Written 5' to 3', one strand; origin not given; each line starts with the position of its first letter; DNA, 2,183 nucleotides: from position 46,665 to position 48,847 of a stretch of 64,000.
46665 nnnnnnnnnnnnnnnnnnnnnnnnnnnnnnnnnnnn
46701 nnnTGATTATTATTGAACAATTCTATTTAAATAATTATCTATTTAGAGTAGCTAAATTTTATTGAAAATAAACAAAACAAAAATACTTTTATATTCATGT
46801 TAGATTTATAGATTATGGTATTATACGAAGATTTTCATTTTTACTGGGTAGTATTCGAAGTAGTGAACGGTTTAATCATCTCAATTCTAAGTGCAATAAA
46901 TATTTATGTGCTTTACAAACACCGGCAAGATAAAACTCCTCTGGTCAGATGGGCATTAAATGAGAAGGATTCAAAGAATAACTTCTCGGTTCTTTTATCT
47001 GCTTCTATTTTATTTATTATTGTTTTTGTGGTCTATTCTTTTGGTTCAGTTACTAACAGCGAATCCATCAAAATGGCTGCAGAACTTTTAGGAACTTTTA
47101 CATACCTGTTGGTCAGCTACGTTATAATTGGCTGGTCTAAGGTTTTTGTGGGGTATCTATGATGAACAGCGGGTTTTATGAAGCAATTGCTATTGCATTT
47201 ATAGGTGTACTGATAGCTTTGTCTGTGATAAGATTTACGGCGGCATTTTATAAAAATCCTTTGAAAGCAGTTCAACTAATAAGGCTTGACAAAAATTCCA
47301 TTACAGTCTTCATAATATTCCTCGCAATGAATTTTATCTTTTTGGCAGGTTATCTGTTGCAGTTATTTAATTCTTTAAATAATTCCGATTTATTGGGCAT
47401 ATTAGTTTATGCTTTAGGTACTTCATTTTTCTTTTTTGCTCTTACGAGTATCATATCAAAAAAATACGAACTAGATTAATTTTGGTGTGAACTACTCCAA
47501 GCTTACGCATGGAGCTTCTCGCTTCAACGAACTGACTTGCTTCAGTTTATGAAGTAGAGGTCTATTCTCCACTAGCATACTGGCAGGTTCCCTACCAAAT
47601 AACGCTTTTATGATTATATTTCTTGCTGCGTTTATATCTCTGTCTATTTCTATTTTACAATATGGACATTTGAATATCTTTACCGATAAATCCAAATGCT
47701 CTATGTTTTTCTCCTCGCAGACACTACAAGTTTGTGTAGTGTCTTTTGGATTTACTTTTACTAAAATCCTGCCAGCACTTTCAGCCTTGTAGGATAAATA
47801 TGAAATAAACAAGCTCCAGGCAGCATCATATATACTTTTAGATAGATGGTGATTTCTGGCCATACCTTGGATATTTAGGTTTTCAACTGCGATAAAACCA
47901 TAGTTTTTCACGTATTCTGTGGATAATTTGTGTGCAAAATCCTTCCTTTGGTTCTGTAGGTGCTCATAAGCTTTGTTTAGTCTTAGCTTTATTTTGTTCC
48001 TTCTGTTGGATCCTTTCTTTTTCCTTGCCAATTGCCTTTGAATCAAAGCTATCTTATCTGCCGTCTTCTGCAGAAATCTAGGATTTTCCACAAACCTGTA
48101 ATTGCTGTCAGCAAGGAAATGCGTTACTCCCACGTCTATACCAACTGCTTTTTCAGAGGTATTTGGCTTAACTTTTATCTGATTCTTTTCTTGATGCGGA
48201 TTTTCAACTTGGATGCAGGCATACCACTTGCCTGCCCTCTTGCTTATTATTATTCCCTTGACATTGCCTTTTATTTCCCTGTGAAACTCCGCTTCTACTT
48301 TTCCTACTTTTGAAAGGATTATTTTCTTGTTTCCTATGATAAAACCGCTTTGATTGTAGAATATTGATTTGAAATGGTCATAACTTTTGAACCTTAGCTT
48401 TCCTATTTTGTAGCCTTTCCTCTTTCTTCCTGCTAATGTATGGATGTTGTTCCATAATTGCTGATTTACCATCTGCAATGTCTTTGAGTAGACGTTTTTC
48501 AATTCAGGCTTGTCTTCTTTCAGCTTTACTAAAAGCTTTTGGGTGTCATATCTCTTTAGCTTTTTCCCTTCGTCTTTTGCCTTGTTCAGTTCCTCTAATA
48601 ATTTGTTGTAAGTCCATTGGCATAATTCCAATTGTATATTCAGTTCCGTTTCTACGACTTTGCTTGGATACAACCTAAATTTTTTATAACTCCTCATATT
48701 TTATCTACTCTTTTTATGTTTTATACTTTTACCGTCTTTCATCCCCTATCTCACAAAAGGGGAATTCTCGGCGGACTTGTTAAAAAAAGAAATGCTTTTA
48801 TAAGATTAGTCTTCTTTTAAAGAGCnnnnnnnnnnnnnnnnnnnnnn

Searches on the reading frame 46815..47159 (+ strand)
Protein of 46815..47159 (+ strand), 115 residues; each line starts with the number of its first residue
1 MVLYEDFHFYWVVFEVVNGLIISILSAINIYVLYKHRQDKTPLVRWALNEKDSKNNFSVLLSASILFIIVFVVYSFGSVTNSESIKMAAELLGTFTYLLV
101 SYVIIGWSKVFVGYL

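Call 88: search_protein_families(library=pfam, proteins=[window:46815-47159:+], max_evalue=0.01)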
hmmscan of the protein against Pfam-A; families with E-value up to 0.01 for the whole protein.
window:46815-47159:+ (115 aa): 1 family
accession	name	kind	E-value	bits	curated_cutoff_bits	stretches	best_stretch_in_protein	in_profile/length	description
PF18895.5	T4SS_pilin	-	0.0048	17.4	26.6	1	57-115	12-71/71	Type IV secretion system pilin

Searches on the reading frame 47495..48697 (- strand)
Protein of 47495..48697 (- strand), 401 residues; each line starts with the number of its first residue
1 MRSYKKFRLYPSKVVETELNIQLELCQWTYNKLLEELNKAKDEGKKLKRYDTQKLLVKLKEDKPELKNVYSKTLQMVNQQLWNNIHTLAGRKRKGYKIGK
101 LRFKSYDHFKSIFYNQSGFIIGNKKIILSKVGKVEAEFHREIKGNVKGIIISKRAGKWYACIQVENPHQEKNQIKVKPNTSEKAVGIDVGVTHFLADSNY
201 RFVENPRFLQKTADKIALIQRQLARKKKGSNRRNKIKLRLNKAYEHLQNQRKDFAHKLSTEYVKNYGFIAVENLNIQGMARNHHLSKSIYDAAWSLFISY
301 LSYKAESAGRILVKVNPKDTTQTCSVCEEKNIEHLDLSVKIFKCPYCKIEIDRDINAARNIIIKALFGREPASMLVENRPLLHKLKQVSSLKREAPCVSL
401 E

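Call 3: search_protein_families(library=pfam, proteins=[window:47495-48697:-], max_evalue=1)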
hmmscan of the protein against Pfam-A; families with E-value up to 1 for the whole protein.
window:47495-48697:- (401 aa): 5 families
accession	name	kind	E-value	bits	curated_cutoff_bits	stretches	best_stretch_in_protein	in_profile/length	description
PF01385.25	OrfB_IS605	-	2e-25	89.8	30.5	1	164-282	4-119/120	Probable transposase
PF07282.18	Cas12f1-like_TNB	-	4.1e-22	78.6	26.3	1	294-361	1-60/60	Cas12f1-like, TNB domain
PF12323.14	HTH_OrfB_IS605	-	4.8e-06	26.4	21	1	1-46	1-47/47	Helix-turn-helix domain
PF03107.22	C1_2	-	0.03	15.1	26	1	316-352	12-44/48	C1 domain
PF05605.18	zf-Di19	-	0.18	12.5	27.5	0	342-352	3-13/54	Drought induced 19 protein (Di19), zinc-binding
